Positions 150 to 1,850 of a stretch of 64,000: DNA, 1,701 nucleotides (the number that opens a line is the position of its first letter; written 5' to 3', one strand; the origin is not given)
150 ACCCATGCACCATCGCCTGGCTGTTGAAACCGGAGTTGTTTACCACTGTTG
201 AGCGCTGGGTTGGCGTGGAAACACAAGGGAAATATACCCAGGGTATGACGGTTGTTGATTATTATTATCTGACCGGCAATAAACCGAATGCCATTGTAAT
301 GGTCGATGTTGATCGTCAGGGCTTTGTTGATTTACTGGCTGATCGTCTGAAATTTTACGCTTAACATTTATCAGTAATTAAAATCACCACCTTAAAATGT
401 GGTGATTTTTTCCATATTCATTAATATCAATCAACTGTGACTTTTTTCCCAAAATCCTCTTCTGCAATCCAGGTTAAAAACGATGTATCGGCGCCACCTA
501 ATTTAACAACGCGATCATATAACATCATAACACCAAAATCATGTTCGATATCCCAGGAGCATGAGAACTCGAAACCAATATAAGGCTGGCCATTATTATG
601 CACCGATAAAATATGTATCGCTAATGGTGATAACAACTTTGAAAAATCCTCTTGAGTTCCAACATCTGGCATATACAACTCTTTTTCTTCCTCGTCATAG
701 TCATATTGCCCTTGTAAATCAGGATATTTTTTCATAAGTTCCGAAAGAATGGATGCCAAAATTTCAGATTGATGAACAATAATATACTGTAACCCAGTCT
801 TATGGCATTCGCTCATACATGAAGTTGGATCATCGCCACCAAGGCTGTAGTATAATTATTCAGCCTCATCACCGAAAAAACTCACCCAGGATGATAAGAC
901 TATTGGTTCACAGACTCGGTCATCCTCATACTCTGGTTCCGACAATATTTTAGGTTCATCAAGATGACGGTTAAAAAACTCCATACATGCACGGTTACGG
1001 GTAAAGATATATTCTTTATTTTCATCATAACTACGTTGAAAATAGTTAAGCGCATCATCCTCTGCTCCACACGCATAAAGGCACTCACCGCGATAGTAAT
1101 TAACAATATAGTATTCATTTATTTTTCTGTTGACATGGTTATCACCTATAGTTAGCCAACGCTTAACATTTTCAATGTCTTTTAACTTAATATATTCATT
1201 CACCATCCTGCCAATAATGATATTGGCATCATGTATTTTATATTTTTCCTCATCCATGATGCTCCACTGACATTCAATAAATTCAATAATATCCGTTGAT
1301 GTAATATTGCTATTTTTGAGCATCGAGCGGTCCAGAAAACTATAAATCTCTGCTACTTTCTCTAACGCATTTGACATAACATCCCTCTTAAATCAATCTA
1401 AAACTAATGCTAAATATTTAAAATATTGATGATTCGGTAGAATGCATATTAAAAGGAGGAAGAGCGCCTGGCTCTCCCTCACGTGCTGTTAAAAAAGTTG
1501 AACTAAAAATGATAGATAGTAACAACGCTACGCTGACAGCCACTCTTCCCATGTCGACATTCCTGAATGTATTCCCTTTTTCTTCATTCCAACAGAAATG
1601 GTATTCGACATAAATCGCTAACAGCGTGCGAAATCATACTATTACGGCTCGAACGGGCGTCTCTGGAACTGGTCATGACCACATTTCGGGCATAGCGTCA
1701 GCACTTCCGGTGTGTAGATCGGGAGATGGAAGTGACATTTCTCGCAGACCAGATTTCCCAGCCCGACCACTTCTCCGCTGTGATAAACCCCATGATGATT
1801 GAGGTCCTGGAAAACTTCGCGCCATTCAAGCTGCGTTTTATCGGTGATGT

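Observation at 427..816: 129-aa acidic ORF downstream of the 173-aa ORF, candidate immunity-like or partner protein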

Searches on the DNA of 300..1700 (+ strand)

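Call 6: search_dna_similar(query=window:300-1700:+, collection=ecoli_genomes, mode=near, max_rows=20)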
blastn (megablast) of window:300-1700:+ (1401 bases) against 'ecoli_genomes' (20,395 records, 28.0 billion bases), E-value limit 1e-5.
Records with a match: 5424; places in all: 9875; records where one place covers at least 80% of the query: 12.
Genomes with a match: 5424 of 5426; with a place that covers at least 80% of the query: 12. Places per genome that has any: lowest 1, median 2, highest 4. On chromosomes: 9871 places; on plasmids: 4.
Best place of each record, by identity: >=99% 495; 95-99% 516; 90-95% 4402; 80-90% 11.
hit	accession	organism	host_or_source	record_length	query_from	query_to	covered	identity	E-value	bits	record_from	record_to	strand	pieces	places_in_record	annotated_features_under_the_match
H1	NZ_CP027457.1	Escherichia coli strain 88-3493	missing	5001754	1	1401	100%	98.8%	0e+0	2494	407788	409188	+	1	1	DUF6985 domain-containing protein | hypothetical protein (x2) | rihA: pyrimidine-specific ribonucleoside hydrolase RihA | ybeL: zinc ribbon-containing protein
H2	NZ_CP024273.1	Escherichia coli strain F9792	missing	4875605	1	1401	100%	98.7%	0e+0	2488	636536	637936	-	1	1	DUF6985 domain-containing protein | hypothetical protein (x2) | rihA: pyrimidine-specific ribonucleoside hydrolase RihA | ybeL: zinc ribbon-containing protein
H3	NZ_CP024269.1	Escherichia coli strain F8111-1SC3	missing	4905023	1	1401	100%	98.7%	0e+0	2488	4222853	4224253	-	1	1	DUF6985 domain-containing protein | hypothetical protein (x2) | rihA: pyrimidine-specific ribonucleoside hydrolase RihA | ybeL: zinc ribbon-containing protein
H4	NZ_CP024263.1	Escherichia coli O169:H41 strain F6326-C1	missing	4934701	1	1401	100%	98.7%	0e+0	2488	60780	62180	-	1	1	DUF6985 domain-containing protein | hypothetical protein (x2) | rihA: pyrimidine-specific ribonucleoside hydrolase RihA | ybeL: zinc ribbon-containing protein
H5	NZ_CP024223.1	Escherichia coli O169:H41 strain 2014EL-1345-2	missing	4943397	1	1401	100%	98.7%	0e+0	2488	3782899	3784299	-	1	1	DUF6985 domain-containing protein | hypothetical protein (x2) | rihA: pyrimidine-specific ribonucleoside hydrolase RihA | ybeL: zinc ribbon-containing protein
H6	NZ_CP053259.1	Escherichia coli strain GF3-3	Guinea fowl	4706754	1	1401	100%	98.7%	0e+0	2488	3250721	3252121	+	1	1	DUF6985 domain-containing protein | hypothetical protein (x2) | rihA: pyrimidine-specific ribonucleoside hydrolase RihA | ybeL: zinc ribbon-containing protein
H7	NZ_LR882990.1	Escherichia coli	-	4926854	1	1401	100%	98.7%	0e+0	2488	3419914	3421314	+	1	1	DUF6985 domain-containing protein | hypothetical protein (x2) | rihA: pyrimidine-specific ribonucleoside hydrolase RihA | ybeL: zinc ribbon-containing protein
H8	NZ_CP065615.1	Escherichia coli strain FDAARGOS_943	missing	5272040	1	1401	100%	97.0%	0e+0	2353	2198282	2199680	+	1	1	hypothetical protein (x3) | nucleoside hydrolase | ybeL: zinc ribbon-containing protein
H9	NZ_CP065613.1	Escherichia coli strain FDAARGOS_944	missing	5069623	1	1401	100%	97.0%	0e+0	2353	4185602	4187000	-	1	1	hypothetical protein (x3) | rihA: pyrimidine-specific ribonucleoside hydrolase RihA | ybeL: zinc ribbon-containing protein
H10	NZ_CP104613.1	Escherichia coli strain AHM8C212RI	chicken feces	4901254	1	1401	100%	96.9%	0e+0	2348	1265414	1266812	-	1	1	hypothetical protein (x3) | rihA: pyrimidine-specific ribonucleoside hydrolase RihA | ybeL: zinc ribbon-containing protein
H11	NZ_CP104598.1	Escherichia coli strain AHM8C160RI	chicken feces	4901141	1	1401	100%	96.9%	0e+0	2348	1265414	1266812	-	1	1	hypothetical protein (x3) | rihA: pyrimidine-specific ribonucleoside hydrolase RihA | ybeL: zinc ribbon-containing protein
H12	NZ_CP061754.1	Escherichia coli O18ac:H14 strain 873.10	Bos taurus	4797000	1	1401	100%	96.9%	0e+0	2342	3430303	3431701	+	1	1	hypothetical protein (x2) | rihA: pyrimidine-specific ribonucleoside hydrolase RihA | ybeL: zinc ribbon-containing protein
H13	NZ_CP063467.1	Escherichia coli strain EM20-18-50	not applicable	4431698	1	1401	12%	94.6%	2e-26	258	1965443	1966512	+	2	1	IS1-like element IS1B family transposase | rihA: pyrimidine-specific ribonucleoside hydrolase RihA | ybeL: zinc ribbon-containing protein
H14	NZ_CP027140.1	Escherichia coli strain AR_0369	missing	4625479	1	1401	9%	99.2%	1e-24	230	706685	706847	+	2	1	rihA: pyrimidine-specific ribonucleoside hydrolase RihA | ybeL: zinc ribbon-containing protein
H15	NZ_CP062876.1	Escherichia coli O157:H16 strain Res13-Lact-PEA12-26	Sus scrofa domesticus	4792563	1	1401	9%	99.2%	1e-24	230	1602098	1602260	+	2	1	rihA: pyrimidine-specific ribonucleoside hydrolase RihA | ybeL: zinc ribbon-containing protein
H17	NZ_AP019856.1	Escherichia coli O8:H8 strain 16F5M1D1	Homo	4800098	1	1401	9%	99.2%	1e-24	230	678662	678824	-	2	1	rihA: pyrimidine-specific ribonucleoside hydrolase RihA | ybeL: zinc ribbon-containing protein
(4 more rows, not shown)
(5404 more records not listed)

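Call 9: get_annotated_region(hit=H1, flank=4000)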
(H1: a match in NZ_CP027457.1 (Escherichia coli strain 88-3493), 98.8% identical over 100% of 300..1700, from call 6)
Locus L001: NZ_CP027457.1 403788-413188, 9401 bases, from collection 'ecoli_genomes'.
description: Escherichia coli strain 88-3493 chromosome, complete genome
organism: Escherichia coli strain 88-3493 (NCBI taxid 562)
replicon: chromosome; assembly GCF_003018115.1
host: missing; source: missing; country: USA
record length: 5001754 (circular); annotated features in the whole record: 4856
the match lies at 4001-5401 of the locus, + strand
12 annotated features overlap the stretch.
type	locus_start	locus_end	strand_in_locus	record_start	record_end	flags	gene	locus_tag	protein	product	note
CDS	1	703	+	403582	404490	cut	gltI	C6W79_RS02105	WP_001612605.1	glutamate/aspartate ABC transporter substrate-binding protein GltI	-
CDS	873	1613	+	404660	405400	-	gltJ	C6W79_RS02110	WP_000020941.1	glutamate/aspartate ABC transporter permease GltJ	-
CDS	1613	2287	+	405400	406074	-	gltK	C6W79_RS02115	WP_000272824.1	glutamate/aspartate ABC transporter permease GltK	-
CDS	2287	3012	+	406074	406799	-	gltL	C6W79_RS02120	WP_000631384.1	glutamate/aspartate ABC transporter ATP-binding protein GltL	-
CDS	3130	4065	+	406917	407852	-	rihA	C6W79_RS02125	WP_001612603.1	pyrimidine-specific ribonucleoside hydrolase RihA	-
CDS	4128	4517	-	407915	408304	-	-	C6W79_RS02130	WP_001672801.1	DUF6985 domain-containing protein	-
CDS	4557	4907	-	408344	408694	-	-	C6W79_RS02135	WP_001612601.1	hypothetical protein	-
CDS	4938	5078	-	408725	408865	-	-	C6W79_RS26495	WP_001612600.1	hypothetical protein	-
CDS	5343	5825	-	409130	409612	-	ybeL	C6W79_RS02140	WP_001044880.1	zinc ribbon-containing protein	-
CDS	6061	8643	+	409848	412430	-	leuS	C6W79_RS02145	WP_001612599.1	leucine--tRNA ligase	-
CDS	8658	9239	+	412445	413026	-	lptE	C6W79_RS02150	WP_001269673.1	LPS assembly lipoprotein LptE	-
CDS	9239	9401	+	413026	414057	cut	holA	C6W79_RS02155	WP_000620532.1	DNA polymerase III subunit delta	-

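Call 17: get_annotated_region(hit=H8, flank=500)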
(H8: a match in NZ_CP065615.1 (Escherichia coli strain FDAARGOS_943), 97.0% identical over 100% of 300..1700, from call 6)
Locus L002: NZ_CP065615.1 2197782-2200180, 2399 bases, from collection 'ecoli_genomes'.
description: Escherichia coli strain FDAARGOS_943 chromosome, complete genome
organism: Escherichia coli strain FDAARGOS_943 (NCBI taxid 562)
replicon: chromosome; assembly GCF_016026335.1
host: missing; source: missing; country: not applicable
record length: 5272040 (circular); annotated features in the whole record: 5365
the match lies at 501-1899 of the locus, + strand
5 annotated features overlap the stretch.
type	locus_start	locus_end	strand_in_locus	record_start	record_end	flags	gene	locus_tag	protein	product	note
CDS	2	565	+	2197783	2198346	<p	-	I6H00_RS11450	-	nucleoside hydrolase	incomplete; partial in the middle of a contig; missing N-terminus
CDS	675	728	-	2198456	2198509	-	-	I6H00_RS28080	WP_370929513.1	hypothetical protein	-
CDS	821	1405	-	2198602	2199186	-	-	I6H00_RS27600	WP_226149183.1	hypothetical protein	-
CDS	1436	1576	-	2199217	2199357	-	-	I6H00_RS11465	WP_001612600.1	hypothetical protein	-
CDS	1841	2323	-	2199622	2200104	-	ybeL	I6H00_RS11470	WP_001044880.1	zinc ribbon-containing protein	-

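Call 18: get_annotated_region(hit=H12, flank=500)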
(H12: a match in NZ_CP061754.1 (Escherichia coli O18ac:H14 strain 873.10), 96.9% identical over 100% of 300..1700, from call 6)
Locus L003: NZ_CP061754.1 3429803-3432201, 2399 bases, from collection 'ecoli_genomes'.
description: Escherichia coli O18ac:H14 strain 873.10 chromosome, complete genome
organism: Escherichia coli O18ac:H14 strain 873.10 (NCBI taxid 2773705)
replicon: chromosome; assembly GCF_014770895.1
host: Bos taurus; source: beef trimmings; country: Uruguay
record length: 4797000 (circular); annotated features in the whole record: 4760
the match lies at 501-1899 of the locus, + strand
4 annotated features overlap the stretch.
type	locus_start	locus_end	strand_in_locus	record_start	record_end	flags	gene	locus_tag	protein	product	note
CDS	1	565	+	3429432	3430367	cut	rihA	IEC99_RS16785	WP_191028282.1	pyrimidine-specific ribonucleoside hydrolase RihA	-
CDS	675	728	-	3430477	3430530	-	-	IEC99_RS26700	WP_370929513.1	hypothetical protein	-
CDS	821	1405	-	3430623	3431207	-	-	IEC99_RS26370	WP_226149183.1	hypothetical protein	-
CDS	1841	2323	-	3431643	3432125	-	ybeL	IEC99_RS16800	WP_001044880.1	zinc ribbon-containing protein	-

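Call 19: get_annotated_region(hit=H6, flank=500)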
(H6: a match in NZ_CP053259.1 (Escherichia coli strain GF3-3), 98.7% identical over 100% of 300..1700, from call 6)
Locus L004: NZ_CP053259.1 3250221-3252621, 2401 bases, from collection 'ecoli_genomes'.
description: Escherichia coli strain GF3-3 chromosome, complete genome
organism: Escherichia coli strain GF3-3 (NCBI taxid 562)
replicon: chromosome; assembly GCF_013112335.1
host: Guinea fowl; source: Caecum; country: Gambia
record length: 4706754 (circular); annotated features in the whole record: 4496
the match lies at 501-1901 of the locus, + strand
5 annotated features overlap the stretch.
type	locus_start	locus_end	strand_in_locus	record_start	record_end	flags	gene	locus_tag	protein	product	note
CDS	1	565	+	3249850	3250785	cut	rihA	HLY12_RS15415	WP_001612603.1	pyrimidine-specific ribonucleoside hydrolase RihA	-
CDS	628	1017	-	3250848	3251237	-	-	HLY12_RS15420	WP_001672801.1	DUF6985 domain-containing protein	-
CDS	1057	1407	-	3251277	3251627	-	-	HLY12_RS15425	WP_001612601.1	hypothetical protein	-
CDS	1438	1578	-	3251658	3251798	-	-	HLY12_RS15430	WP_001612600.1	hypothetical protein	-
CDS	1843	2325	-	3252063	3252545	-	ybeL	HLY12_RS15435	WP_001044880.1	zinc ribbon-containing protein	-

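Call 20: get_annotated_region(hit=H10, flank=500)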
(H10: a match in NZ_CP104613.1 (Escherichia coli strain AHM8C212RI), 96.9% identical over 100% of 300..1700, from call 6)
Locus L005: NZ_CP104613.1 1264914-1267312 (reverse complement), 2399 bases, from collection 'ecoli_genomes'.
description: Escherichia coli strain AHM8C212RI chromosome, complete genome
organism: Escherichia coli strain AHM8C212RI (NCBI taxid 562)
replicon: chromosome; assembly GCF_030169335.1
host: -; source: chicken feces; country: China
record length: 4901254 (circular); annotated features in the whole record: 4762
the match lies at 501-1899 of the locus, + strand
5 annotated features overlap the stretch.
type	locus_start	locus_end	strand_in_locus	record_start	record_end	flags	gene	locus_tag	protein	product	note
CDS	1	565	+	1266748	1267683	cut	rihA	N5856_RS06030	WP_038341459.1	pyrimidine-specific ribonucleoside hydrolase RihA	-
CDS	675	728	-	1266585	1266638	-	-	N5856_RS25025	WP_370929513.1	hypothetical protein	-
CDS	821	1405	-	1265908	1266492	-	-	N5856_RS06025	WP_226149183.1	hypothetical protein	-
CDS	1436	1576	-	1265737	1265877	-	-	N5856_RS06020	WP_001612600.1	hypothetical protein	-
CDS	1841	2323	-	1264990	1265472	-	ybeL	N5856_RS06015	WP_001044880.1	zinc ribbon-containing protein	-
